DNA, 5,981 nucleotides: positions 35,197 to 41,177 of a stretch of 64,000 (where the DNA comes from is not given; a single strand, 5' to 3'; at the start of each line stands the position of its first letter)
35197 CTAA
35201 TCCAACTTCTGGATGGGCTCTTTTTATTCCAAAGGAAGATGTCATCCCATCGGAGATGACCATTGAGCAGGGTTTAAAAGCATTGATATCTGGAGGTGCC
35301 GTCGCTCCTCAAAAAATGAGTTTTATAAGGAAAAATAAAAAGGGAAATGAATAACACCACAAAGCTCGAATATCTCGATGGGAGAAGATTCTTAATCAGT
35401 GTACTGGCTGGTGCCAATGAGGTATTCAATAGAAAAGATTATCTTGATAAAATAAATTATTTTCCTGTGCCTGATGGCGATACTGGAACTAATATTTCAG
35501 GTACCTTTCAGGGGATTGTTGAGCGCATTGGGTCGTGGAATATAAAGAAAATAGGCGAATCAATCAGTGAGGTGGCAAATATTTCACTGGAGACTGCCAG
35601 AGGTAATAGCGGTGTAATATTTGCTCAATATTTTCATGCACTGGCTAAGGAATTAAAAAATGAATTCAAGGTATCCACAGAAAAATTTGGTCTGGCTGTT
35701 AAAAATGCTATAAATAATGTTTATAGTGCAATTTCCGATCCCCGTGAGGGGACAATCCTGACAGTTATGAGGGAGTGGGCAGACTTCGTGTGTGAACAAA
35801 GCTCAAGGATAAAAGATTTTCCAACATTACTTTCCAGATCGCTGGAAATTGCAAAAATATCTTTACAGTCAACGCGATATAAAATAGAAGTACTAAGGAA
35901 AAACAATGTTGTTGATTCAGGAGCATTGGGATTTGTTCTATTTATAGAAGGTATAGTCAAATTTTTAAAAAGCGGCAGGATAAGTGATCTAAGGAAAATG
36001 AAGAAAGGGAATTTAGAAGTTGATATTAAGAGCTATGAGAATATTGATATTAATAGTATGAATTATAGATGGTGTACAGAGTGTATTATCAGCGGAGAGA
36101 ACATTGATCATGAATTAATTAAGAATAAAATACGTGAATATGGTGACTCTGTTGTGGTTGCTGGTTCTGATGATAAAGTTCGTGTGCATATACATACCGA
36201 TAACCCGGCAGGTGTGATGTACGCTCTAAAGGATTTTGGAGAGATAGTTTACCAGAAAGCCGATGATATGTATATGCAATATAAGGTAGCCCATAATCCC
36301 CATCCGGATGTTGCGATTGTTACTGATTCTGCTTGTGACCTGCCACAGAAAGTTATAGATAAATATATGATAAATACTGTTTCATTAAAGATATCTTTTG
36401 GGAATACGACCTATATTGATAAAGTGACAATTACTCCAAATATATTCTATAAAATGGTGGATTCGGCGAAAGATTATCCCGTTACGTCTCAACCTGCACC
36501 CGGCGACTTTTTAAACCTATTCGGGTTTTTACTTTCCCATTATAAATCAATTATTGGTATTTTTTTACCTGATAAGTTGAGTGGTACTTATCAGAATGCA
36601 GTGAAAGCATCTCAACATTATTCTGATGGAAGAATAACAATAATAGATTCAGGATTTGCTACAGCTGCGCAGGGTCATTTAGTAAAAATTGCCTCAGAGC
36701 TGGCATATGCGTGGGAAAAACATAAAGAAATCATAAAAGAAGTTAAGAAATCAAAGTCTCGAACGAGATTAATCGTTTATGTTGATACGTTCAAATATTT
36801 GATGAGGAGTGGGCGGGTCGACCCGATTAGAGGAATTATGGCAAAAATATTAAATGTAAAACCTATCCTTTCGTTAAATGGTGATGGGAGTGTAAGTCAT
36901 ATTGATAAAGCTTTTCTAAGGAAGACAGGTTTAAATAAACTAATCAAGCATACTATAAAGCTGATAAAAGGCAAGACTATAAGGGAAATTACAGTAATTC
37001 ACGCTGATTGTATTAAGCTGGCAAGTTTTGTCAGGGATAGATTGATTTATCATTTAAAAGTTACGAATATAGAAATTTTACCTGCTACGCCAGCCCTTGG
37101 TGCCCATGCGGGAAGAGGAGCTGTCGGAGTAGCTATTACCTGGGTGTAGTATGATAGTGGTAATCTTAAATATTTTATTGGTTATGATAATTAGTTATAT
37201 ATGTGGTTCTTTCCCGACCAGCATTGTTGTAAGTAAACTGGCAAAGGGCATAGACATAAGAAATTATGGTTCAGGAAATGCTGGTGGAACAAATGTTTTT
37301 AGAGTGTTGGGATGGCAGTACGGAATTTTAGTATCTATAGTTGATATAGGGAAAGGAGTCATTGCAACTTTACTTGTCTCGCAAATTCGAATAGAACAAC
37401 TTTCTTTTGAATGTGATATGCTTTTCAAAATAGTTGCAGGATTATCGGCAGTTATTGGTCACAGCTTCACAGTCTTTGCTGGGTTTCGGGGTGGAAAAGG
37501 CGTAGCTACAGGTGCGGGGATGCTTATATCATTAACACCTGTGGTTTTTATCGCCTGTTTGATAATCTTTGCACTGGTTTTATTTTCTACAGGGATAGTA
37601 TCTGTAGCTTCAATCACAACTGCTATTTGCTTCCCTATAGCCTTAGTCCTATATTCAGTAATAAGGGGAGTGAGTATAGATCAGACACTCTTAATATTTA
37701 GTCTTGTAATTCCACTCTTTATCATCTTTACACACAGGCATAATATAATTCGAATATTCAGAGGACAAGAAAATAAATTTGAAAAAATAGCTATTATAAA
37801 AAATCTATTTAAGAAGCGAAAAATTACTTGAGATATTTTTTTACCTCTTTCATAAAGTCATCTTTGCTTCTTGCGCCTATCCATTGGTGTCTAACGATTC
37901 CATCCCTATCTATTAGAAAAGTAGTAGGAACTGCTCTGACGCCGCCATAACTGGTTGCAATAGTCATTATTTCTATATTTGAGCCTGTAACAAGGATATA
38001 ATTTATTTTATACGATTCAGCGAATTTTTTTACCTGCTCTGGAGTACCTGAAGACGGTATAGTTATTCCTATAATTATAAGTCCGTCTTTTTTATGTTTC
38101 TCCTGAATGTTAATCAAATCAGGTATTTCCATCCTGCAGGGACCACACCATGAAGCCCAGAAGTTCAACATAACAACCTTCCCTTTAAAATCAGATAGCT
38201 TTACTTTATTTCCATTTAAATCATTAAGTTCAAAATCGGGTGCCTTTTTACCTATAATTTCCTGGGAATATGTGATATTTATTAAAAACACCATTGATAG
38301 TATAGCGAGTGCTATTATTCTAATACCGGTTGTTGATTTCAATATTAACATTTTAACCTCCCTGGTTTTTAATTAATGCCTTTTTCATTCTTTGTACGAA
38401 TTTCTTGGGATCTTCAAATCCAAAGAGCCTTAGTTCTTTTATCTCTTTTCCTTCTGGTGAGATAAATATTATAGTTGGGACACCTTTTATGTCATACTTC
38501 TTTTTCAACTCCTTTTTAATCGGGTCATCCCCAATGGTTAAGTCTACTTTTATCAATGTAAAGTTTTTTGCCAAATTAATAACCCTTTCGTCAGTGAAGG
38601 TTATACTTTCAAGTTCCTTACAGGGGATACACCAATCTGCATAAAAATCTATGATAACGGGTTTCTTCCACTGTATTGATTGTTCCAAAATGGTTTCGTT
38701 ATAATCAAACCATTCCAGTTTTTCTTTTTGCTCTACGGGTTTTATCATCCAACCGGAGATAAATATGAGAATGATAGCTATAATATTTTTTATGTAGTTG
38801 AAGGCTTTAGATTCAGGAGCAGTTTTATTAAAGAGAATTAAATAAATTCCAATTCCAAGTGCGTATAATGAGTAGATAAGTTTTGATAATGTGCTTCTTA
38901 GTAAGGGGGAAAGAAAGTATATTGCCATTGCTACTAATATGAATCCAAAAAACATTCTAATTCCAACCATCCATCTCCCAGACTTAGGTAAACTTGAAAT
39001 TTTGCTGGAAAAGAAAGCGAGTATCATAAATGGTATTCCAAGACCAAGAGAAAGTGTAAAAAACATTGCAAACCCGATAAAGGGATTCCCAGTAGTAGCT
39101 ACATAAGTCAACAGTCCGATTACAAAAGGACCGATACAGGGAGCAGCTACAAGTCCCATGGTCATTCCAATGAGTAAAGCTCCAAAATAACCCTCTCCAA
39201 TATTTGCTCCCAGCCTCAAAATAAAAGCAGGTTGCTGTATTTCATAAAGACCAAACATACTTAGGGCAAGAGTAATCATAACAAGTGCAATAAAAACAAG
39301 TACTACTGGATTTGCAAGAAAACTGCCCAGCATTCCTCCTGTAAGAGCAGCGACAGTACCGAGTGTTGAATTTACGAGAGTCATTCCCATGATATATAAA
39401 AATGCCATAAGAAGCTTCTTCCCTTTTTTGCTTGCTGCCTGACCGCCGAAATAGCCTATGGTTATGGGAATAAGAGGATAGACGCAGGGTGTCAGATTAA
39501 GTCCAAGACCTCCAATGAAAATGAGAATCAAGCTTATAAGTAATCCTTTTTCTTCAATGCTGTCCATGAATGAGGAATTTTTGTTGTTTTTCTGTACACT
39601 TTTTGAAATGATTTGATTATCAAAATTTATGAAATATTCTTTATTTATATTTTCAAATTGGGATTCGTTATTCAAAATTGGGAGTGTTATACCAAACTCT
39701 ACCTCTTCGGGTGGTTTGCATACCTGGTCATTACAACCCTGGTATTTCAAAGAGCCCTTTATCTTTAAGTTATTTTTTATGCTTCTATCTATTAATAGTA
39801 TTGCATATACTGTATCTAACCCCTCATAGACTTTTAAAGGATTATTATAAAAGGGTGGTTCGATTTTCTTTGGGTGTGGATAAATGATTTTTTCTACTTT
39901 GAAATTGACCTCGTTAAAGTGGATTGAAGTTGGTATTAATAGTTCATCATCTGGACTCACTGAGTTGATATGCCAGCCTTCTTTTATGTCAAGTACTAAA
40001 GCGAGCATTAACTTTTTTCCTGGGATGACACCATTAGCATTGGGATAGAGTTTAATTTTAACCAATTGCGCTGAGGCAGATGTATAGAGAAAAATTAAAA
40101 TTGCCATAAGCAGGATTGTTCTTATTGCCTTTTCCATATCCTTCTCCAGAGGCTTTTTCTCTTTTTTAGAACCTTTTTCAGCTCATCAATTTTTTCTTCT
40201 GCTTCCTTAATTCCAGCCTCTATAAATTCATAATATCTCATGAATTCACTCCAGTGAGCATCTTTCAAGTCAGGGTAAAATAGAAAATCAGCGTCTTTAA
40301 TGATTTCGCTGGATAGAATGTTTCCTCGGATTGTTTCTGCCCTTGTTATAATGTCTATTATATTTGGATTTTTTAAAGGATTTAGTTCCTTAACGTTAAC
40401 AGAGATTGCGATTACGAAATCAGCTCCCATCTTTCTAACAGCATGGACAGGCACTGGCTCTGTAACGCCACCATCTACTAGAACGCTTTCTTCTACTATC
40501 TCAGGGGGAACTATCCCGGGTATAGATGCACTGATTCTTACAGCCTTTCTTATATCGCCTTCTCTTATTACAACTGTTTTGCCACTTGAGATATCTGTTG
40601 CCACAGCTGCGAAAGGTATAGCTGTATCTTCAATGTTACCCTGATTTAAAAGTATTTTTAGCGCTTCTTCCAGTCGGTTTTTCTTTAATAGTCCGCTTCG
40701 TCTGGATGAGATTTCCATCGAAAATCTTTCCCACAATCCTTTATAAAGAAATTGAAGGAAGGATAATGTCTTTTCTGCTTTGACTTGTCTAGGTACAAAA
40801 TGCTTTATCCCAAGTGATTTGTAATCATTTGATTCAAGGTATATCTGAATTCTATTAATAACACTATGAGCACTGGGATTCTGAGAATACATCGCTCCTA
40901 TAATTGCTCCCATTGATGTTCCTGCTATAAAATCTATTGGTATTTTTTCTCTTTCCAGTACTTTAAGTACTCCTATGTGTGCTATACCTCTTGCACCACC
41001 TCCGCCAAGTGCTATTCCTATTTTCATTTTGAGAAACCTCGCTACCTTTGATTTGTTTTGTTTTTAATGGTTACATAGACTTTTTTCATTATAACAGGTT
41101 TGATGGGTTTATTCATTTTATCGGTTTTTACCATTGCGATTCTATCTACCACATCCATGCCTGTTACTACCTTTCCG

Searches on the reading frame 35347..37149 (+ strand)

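Call 42: search_protein_families(library=pfam, proteins=[window:35347-37149:+], max_evalue=0.000001)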
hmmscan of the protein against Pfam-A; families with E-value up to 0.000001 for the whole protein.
window:35347-37149:+ (600 aa): 3 families
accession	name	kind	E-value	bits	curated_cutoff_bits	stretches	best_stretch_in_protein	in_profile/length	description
PF02645.21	DegV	-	1e-69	235.4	27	1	322-597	2-277/280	Uncharacterised protein, DegV family COG1307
PF02734.22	Dak2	-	6.5e-34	117.8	27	1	40-204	1-173/174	DAK2 domain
PF21645.3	FakA-like_M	-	7.5e-19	67.8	24.9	1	240-313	2-78/80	Fatty acid kinase subunit A-like, middle domain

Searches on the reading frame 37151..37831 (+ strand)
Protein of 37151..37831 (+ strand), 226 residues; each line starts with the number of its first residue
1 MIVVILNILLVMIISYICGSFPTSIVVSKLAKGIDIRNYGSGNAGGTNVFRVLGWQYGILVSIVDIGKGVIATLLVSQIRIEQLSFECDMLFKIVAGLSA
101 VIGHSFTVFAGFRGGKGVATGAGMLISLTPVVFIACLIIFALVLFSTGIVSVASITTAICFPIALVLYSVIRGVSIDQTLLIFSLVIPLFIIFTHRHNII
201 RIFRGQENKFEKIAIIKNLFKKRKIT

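Call 42: search_protein_families(library=pfam, proteins=[window:37151-37831:+], max_evalue=0.000001)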
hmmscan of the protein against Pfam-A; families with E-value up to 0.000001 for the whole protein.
window:37151-37831:+ (226 aa): 1 family
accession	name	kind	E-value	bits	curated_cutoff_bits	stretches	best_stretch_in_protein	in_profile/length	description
PF02660.20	G3P_acyltransf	-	7e-51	173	24.1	1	14-202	1-164/164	Glycerol-3-phosphate acyltransferase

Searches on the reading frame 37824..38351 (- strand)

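Call 42: search_protein_families(library=pfam, proteins=[window:37824-38351:-], max_evalue=0.000001)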
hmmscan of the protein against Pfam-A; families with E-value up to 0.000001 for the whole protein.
window:37824-38351:- (175 aa): 6 families
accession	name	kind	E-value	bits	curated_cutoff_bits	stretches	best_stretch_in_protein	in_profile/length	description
PF00578.27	AhpC-TSA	-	2e-30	105.7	26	1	33-155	1-123/124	AhpC/TSA family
PF08534.16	Redoxin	-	5.2e-27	94.9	26.6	1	34-164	3-139/148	Redoxin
PF13905.12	Thioredoxin_8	-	6.6e-12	46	27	1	57-153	1-94/94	Thioredoxin-like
PF00085.26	Thioredoxin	-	3.4e-10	40.3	23.5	0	57-88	18-49/103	Thioredoxin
PF02630.20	SCO1-SenC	-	8e-10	39.2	22.8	1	38-137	2-105/134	SCO1/SenC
PF00255.25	GSHPx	-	1.6e-08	34.5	27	1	39-109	3-77/108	Glutathione peroxidase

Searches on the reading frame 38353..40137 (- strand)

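Call 42: search_protein_families(library=pfam, proteins=[window:38353-40137:-], max_evalue=0.000001)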
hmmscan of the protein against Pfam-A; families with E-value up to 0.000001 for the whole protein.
window:38353-40137:- (594 aa): 5 families
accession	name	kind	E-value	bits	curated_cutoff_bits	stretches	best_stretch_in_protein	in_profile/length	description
PF02683.22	DsbD_TM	-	1.9e-47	161.8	27.1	1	201-412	3-218/219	Cytochrome C biogenesis protein transmembrane domain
PF00085.26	Thioredoxin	-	7.5e-13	48.8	23.5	1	484-568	10-87/103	Thioredoxin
PF13899.12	Thioredoxin_7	-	4.3e-12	46.4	27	1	479-561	6-83/83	Thioredoxin-like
PF13098.12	Thioredoxin_2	-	2.5e-10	41.1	27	1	491-582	5-102/104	Thioredoxin-like domain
PF11412.14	DsbD_N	-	1.4e-08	35.3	25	1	39-147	16-114/119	Thiol:disulfide interchange protein DsbD, N-terminal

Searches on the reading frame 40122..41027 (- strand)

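Call 42: search_protein_families(library=pfam, proteins=[window:40122-41027:-], max_evalue=0.000001)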
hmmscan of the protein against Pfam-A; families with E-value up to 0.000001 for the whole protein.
window:40122-41027:- (301 aa): 1 family
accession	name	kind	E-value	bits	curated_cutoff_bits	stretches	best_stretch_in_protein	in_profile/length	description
PF01734.28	Patatin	-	3.5e-30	106.1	27.7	1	6-197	2-190/191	Patatin-like phospholipase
